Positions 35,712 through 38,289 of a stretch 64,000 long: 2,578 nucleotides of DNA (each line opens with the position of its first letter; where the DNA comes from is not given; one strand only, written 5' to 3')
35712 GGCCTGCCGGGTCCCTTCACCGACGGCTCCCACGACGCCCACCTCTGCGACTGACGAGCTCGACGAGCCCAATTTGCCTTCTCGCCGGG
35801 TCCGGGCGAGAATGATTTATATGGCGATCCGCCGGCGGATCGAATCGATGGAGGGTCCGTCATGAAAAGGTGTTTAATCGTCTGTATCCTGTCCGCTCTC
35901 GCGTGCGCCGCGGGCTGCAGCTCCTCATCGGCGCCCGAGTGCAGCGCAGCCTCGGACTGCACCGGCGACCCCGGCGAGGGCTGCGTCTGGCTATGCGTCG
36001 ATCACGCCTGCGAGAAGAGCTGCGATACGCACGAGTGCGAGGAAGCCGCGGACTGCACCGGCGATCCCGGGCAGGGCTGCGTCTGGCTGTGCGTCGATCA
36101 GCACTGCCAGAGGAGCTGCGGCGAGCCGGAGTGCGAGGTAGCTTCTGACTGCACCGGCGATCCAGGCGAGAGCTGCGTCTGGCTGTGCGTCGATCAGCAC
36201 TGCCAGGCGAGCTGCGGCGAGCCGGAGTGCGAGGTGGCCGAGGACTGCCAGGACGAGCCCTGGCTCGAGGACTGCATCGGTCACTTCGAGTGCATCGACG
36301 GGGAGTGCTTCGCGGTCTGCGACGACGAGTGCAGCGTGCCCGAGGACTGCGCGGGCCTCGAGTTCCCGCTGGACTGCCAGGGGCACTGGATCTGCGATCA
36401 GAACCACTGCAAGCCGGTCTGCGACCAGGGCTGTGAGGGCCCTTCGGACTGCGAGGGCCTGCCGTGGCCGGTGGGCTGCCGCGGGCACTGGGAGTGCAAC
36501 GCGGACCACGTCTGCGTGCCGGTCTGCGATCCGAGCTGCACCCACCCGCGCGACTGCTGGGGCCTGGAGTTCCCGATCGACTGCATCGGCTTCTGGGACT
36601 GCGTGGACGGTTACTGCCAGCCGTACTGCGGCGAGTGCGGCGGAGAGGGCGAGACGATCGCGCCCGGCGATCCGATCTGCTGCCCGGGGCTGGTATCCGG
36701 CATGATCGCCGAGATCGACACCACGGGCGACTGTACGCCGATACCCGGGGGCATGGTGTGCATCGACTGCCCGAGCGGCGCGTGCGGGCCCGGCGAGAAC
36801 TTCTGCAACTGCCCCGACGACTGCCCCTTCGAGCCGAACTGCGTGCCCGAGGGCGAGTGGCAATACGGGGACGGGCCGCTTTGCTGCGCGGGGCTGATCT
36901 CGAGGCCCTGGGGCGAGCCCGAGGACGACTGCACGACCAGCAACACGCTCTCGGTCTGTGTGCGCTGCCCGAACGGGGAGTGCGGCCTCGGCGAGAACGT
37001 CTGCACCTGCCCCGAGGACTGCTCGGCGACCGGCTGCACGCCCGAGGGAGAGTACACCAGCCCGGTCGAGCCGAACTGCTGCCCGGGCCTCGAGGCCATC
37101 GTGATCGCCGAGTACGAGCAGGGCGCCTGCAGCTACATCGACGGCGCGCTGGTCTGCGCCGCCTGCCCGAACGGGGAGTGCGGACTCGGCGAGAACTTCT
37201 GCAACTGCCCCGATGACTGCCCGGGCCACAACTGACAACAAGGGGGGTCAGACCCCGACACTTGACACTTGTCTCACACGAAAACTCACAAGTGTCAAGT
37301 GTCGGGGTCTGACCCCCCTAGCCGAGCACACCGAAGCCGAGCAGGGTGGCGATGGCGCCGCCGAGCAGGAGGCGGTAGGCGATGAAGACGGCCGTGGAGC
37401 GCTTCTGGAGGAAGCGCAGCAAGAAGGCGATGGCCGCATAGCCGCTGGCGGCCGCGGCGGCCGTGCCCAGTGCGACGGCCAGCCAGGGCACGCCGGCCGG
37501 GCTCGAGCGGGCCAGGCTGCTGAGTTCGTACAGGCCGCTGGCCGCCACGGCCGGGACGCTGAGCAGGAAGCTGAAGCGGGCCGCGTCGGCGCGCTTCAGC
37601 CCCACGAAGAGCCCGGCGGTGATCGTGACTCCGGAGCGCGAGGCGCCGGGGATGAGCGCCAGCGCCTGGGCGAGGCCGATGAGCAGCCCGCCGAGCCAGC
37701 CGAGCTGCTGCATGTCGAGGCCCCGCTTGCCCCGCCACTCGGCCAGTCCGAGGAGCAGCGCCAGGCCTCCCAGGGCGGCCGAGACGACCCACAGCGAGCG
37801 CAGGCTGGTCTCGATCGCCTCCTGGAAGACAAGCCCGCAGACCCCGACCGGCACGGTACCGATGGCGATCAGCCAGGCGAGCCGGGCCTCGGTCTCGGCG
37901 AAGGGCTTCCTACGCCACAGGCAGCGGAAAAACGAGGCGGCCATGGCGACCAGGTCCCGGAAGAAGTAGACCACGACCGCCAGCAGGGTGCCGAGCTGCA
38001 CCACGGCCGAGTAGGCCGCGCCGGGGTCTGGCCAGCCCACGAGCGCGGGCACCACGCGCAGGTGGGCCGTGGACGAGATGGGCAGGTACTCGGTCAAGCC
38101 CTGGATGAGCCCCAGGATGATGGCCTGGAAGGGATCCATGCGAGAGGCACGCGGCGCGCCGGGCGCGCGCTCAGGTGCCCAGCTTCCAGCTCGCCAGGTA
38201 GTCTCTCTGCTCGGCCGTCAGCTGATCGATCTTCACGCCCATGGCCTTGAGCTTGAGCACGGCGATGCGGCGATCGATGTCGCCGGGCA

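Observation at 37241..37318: MITE/REP-like long palindromic elements with shared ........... termini inserted exactly at gene 3' ends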

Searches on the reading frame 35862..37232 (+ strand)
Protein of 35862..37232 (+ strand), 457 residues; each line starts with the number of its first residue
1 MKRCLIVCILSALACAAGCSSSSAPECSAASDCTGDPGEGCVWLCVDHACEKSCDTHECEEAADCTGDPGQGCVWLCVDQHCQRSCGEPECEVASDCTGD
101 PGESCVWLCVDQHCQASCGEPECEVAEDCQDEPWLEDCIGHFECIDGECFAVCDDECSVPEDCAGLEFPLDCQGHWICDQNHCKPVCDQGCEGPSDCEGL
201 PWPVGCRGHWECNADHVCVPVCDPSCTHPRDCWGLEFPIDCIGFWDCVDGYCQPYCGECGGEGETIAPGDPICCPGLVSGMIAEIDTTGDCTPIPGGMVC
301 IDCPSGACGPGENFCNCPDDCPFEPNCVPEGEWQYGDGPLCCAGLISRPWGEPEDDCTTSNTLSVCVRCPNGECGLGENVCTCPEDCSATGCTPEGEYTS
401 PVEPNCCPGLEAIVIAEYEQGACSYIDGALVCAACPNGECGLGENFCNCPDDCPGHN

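Call 61: search_protein_families(library=pfam, proteins=[window:35862-37232:+], max_evalue=0.01)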
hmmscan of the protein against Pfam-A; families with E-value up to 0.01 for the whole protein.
window:35862-37232:+ (457 aa): 0 families

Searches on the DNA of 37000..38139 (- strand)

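Call 53: search_rna_families(sources=[L159, L161, L172, L180, L181, L184, L185, L187, L188, L196, L175, L179, L120, L121], threshold=evalue, max_evalue=1)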
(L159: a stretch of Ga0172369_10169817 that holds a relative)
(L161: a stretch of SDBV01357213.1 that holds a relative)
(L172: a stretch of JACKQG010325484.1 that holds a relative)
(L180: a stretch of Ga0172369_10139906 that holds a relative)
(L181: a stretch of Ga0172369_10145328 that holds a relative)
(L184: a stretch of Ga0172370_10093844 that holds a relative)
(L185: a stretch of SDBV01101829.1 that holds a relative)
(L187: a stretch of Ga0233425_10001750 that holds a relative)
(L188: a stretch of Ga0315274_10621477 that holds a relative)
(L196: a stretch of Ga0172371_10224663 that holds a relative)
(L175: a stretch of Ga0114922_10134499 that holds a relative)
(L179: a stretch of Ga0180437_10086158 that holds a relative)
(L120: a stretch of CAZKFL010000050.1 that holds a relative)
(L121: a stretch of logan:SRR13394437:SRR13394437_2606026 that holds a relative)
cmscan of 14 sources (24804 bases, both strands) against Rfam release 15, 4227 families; matches with E-value up to 1: 30.
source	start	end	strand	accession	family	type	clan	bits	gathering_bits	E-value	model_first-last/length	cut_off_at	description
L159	454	526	-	RF03498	mir-3145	Gene; miRNA;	-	45.1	98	2.4e-06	1-84/84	no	mir-3145 microRNA precursor family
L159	454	526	+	RF03498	mir-3145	Gene; miRNA;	-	44.1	98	4.3e-06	1-84/84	no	mir-3145 microRNA precursor family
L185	274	333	+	RF02097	mir-1662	Gene; miRNA;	-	43.3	85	6.8e-06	1-66/66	no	mir-1662 microRNA precursor family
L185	274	333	-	RF02097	mir-1662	Gene; miRNA;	-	42.9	85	8.7e-06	1-66/66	no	mir-1662 microRNA precursor family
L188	353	444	-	RF03255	mir-2188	Gene; miRNA;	-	41.7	60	1.1e-05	1-78/78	no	mir-2188 microRNA precursor family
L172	31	93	+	RF03648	mir-9413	Gene; miRNA;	-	41.5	100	2.1e-05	1-68/68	no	mir-9413 microRNA precursor family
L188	353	444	+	RF03255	mir-2188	Gene; miRNA;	-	41.4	60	1.4e-05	1-78/78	no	mir-2188 microRNA precursor family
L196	1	64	+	RF03498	mir-3145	Gene; miRNA;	-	41.4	98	2.3e-05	5-80/84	no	mir-3145 microRNA precursor family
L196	1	64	-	RF03498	mir-3145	Gene; miRNA;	-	41.4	98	2.3e-05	5-80/84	no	mir-3145 microRNA precursor family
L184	232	303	+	RF03498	mir-3145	Gene; miRNA;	-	41.1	98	2.9e-05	1-84/84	no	mir-3145 microRNA precursor family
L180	1348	1417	+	RF03498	mir-3145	Gene; miRNA;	-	38.3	98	0.00016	1-84/84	no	mir-3145 microRNA precursor family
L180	1348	1417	-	RF03498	mir-3145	Gene; miRNA;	-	38.1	98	0.00018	1-84/84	no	mir-3145 microRNA precursor family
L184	238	297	-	RF03498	mir-3145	Gene; miRNA;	-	38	98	0.00019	7-78/84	no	mir-3145 microRNA precursor family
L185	272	334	+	RF03489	mir-4796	Gene; miRNA;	-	33.8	90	0.0014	1-93/93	no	mir-4796 microRNA precursor family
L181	1325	1393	+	RF03498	mir-3145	Gene; miRNA;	-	33.7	98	0.0029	1-84/84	no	mir-3145 microRNA precursor family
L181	1329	1388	-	RF03498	mir-3145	Gene; miRNA;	-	33.3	98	0.0037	1-84/84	no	mir-3145 microRNA precursor family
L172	30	95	+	RF02019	mir-1265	Gene; miRNA;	-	31.4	79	0.0076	1-82/82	no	mir-1265 microRNA precursor family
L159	462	517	+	RF04223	MIR2619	Gene; miRNA;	-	29.9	113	0.0019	1-202/202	no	MIR2619 microRNA precursor family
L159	464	515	+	RF04094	MIR537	Gene; miRNA;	-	28.8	100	0.0072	1-151/151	no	MIR537 microRNA precursor family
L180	1348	1414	+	RF00696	mir-203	Gene; miRNA;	-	28.1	65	0.017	1-80/80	no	mir-203 microRNA precursor family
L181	1328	1393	-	RF00696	mir-203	Gene; miRNA;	-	27.5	65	0.025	1-80/80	no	mir-203 microRNA precursor family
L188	361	436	+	RF04269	mir-373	Gene; miRNA;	-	26.3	69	0.42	1-69/69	no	mir-373 microRNA precursor family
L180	1352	1418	-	RF00696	mir-203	Gene; miRNA;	-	25.9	65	0.072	1-80/80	no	mir-203 microRNA precursor family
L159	461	518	+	RF03205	mir-1898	Gene; miRNA;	-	25.4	78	0.96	1-61/61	no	mir-1898 microRNA precursor family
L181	1324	1389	+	RF00696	mir-203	Gene; miRNA;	-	25.4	65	0.098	1-80/80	no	mir-203 microRNA precursor family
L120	605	653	+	RF04052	mir-466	Gene; miRNA;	-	25.4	85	0.59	1-80/80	no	mir-466 microRNA precursor family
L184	232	299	+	RF00696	mir-203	Gene; miRNA;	-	24.7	65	0.16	1-80/80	no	mir-203 microRNA precursor family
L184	1157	1248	+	RF02975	DUF3800-XI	Gene; sRNA;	-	24.4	37.8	0.11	1-48/48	no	DUF3800-XI RNA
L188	735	841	+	RF01872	MEG3_2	Gene; lncRNA;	-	24.4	60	0.76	1-105/105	no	Maternally expressed 3 conserved region 2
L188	359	438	-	RF04061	mir-1420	Gene; miRNA;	-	23.9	70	0.51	1-87/87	no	mir-1420 microRNA precursor family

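Call 54: search_rna_families(source=window, start=37000, end=37600, threshold=evalue, max_evalue=10)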
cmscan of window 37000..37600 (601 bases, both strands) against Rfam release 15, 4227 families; matches with E-value up to 10: 5.
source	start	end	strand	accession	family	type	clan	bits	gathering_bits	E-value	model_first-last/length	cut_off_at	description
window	37239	37321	-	RF03878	mir-B6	Gene; miRNA;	-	47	89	2.3e-05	1-83/83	no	mir-B6 microRNA precursor family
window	37239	37321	+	RF03878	mir-B6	Gene; miRNA;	-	45.6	89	4.5e-05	1-83/83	no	mir-B6 microRNA precursor family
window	37238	37323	-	RF00873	mir-550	Gene; miRNA;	-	27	81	0.002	1-85/85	no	mir-550 microRNA precursor family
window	37057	37148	-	RF02464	Ms_AS-4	Gene; sRNA;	-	15.3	50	8.5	1-82/82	no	Actinobacteria sRNA Ms_AS-4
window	37154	37318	+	RF03045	proV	Gene; sRNA;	-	11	88.5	6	1-149/149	no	proV RNA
